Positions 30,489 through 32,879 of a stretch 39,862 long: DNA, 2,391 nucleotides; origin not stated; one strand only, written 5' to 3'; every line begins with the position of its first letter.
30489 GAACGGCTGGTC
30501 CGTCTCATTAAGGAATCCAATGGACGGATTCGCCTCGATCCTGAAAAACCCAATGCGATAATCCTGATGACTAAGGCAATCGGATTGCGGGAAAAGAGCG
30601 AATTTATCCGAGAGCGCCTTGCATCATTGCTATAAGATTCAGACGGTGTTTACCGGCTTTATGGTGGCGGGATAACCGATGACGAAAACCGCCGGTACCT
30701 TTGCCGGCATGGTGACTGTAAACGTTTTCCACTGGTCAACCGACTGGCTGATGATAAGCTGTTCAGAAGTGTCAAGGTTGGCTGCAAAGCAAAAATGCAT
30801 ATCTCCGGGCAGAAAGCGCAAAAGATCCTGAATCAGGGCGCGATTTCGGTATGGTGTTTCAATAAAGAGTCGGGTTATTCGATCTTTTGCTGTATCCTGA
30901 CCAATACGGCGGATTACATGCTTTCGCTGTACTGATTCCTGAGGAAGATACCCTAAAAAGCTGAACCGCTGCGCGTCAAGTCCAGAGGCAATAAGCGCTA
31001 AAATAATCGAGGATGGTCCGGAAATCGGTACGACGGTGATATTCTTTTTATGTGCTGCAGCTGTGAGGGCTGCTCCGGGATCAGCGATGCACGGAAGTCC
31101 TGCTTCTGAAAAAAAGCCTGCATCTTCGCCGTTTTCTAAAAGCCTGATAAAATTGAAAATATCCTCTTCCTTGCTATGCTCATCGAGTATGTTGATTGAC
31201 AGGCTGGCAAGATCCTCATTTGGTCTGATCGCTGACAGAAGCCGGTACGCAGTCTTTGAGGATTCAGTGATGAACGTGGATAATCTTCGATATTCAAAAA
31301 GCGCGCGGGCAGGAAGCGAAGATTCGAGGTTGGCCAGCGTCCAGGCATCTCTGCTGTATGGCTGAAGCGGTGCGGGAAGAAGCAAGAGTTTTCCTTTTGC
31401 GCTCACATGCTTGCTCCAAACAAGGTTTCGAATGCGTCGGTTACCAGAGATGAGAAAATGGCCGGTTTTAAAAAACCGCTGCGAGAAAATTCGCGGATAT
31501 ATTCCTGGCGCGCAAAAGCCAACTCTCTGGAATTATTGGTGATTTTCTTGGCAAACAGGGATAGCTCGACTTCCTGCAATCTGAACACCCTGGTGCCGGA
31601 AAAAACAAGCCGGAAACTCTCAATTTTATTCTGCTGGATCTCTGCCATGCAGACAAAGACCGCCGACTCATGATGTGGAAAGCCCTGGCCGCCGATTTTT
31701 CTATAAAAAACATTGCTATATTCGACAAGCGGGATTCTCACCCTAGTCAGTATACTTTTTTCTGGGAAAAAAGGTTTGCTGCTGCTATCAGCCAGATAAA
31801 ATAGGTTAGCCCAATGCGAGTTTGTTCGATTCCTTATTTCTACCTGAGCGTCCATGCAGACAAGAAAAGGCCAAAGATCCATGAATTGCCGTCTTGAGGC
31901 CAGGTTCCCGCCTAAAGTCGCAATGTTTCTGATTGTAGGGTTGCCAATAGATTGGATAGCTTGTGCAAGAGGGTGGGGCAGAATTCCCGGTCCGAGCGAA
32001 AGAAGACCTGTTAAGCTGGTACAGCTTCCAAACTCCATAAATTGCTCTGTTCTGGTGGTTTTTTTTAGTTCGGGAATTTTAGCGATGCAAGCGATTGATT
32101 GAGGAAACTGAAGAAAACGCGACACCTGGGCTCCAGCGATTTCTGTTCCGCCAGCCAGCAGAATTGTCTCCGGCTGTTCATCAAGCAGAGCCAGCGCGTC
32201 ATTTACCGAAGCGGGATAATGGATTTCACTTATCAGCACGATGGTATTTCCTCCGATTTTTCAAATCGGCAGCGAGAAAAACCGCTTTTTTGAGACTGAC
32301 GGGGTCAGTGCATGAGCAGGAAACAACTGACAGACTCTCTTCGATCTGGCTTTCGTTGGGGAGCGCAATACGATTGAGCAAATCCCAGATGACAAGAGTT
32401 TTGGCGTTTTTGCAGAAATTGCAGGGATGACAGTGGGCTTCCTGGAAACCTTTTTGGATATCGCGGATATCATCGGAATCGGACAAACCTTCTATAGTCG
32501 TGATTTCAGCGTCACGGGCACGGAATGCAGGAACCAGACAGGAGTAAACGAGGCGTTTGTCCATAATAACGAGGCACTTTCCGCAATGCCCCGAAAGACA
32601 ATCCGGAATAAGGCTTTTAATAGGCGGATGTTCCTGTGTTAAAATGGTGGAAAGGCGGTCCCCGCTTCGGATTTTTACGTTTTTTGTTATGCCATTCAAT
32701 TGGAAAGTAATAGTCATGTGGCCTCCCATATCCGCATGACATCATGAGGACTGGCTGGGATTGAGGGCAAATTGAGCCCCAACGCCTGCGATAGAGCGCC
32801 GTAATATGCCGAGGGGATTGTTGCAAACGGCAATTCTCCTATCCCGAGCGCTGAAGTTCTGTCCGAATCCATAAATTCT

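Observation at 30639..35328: Specialised NusG paralog heads, and is translationally chained to, a three-subunit molybdenum-hydroxylase-like operon plus a TP-methylase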

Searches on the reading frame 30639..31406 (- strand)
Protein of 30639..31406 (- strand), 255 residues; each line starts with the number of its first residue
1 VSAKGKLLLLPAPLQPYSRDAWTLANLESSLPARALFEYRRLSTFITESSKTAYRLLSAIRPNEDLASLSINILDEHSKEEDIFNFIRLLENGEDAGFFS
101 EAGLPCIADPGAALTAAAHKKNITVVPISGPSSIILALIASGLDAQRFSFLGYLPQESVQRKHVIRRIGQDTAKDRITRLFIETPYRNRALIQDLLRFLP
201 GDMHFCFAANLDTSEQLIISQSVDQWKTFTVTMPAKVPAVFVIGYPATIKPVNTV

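Call 3: search_protein_families(library=pfam, proteins=[window:30639-31406:-], max_evalue=0.01)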
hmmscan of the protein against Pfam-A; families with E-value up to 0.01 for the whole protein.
window:30639-31406:- (255 aa): 1 family
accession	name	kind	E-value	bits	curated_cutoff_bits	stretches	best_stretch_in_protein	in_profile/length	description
PF00590.25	TP_methylase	-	9e-07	29.5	27.8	1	79-220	64-205/212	Tetrapyrrole (Corrin/Porphyrin) Methylases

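Call 4: search_protein_families(library=ncbifam, proteins=[window:30639-31406:-], max_evalue=0.01)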
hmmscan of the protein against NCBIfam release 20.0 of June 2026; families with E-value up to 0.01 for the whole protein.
window:30639-31406:- (255 aa): 2 families
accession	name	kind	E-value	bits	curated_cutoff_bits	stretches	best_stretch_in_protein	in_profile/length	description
TIGR00096.1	TIGR00096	equivalog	1.6e-26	93.3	167.9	1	31-227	15-204/275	16S rRNA (cytidine(1402)-2'-O)-methyltransferase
NF011570.0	PRK14994.1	equivalog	1.9e-17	63.4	502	1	73-212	64-199/287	16S rRNA (cytidine(1402)-2'-O)-methyltransferase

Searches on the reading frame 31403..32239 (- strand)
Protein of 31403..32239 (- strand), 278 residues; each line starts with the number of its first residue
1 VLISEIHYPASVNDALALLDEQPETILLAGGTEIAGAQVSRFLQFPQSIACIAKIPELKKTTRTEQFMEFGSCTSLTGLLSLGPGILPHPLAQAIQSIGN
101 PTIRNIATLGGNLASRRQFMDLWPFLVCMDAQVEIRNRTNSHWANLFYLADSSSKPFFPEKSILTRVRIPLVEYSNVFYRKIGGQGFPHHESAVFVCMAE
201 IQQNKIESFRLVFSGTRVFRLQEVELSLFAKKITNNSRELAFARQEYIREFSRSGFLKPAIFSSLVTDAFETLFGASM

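Call 3: search_protein_families(library=pfam, proteins=[window:31403-32239:-], max_evalue=0.01)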
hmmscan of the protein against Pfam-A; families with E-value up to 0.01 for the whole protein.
window:31403-32239:- (278 aa): 1 family
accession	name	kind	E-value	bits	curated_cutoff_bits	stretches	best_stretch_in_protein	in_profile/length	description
PF00941.27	FAD_binding_5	-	1.1e-29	103.9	27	1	6-171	5-169/170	FAD binding domain in molybdopterin dehydrogenase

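Call 4: search_protein_families(library=ncbifam, proteins=[window:31403-32239:-], max_evalue=0.01)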
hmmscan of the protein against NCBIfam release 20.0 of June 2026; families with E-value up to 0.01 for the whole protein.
window:31403-32239:- (278 aa): 7 families
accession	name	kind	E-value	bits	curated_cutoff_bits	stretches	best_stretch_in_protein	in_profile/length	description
TIGR02963.1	xanthine_xdhA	equivalog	2e-19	69.6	467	1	6-241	195-432/468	xanthine dehydrogenase small subunit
NF043083.1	XdhB_XDHase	equivalog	2.5e-19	69.5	310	1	3-235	4-241/289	xanthine dehydrogenase subunit XdhB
NF007427.0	PRK09971.1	equivalog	1.9e-17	63.4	287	1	3-177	4-179/292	xanthine dehydrogenase FAD-binding subunit XdhB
NF041019.1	glyceraldDH_beta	equivalog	2.9e-17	62.8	350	1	8-237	10-240/280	glyceraldehyde dehydrogenase subunit beta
TIGR03199.1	pucC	equivalog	3.5e-17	62.6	306.05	1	9-236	1-228/264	xanthine dehydrogenase subunit C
TIGR03195.1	4hydrxCoA_B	equivalog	7.5e-14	51.6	404.55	1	6-114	7-115/321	4-hydroxybenzoyl-CoA reductase subunit beta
TIGR03312.1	Se_sel_red_FAD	hypoth_equivalog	1.6e-06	27.5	241.5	1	7-140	5-133/257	molybdopterin-dependent oxidoreductase FAD-binding subunit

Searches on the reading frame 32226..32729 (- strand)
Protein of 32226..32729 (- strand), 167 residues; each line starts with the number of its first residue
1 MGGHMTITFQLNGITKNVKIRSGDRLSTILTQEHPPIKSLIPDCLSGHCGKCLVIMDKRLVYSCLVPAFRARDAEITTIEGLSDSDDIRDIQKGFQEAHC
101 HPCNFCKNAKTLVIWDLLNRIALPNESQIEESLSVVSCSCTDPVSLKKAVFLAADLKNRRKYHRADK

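Call 3: search_protein_families(library=pfam, proteins=[window:32226-32729:-], max_evalue=0.01)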
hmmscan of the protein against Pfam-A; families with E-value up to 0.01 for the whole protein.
window:32226-32729:- (167 aa): 2 families
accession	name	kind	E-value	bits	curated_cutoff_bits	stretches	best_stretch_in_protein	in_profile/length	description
PF01799.25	Fer2_2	-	1.6e-12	47.8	30.3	1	78-150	1-74/75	[2Fe-2S] binding domain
PF13085.11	Fer2_3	-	0.0029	18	27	1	26-91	35-98/107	2Fe-2S iron-sulfur cluster binding domain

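Call 4: search_protein_families(library=ncbifam, proteins=[window:32226-32729:-], max_evalue=0.01)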
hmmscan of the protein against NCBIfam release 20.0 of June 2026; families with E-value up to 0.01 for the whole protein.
window:32226-32729:- (167 aa): 11 families
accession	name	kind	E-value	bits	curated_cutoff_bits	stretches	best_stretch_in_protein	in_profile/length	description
TIGR03198.1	pucE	equivalog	4.5e-23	81.4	254.3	1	6-145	3-140/151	xanthine dehydrogenase subunit E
NF041020.1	glyceraldDH_gamma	equivalog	4.8e-22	78.3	290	1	4-154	10-159/164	glyceraldehyde dehydrogenase subunit gamma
NF043084.2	XdhC_XDHase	equivalog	5.4e-19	68.2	217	1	6-146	2-142/151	xanthine dehydrogenase subunit XdhC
NF045668.1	pterin_aldehy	equivalog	3.1e-17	62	1100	1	8-156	4-154/905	molybdopterin-dependent aldehyde oxidoreductase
TIGR03193.1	4hydroxCoAred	equivalog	3.6e-17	62.6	257.8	1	43-153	37-147/148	4-hydroxybenzoyl-CoA reductase subunit gamma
TIGR03311.1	Se_dep_XDH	equivalog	1.9e-16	59.3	830.45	1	9-156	3-146/848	selenium-dependent xanthine dehydrogenase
NF007387.0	PRK09908.1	equivalog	1.4e-14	53.8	212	1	5-149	7-151/159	xanthine dehydrogenase iron sulfur-binding subunit XdhC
NF008514.0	PRK11433.1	equivalog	7.7e-14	51.7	322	1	4-122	50-167/218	aldehyde dehydrogenase iron-sulfur subunit PaoA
TIGR02963.1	xanthine_xdhA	equivalog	2.5e-09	36.3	467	1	44-145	38-149/468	xanthine dehydrogenase small subunit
TIGR03313.1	Se_sel_red_Mo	hypoth_equivalog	1.8e-07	29.3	1101.9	1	9-140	1-131/951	molybdopterin-dependent oxidoreductase Mo/Fe-S-binding subunit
TIGR02969.1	mam_aldehyde_ox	subfamily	1.1e-05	23.1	1912.3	1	47-142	43-149/1330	aldehyde oxidase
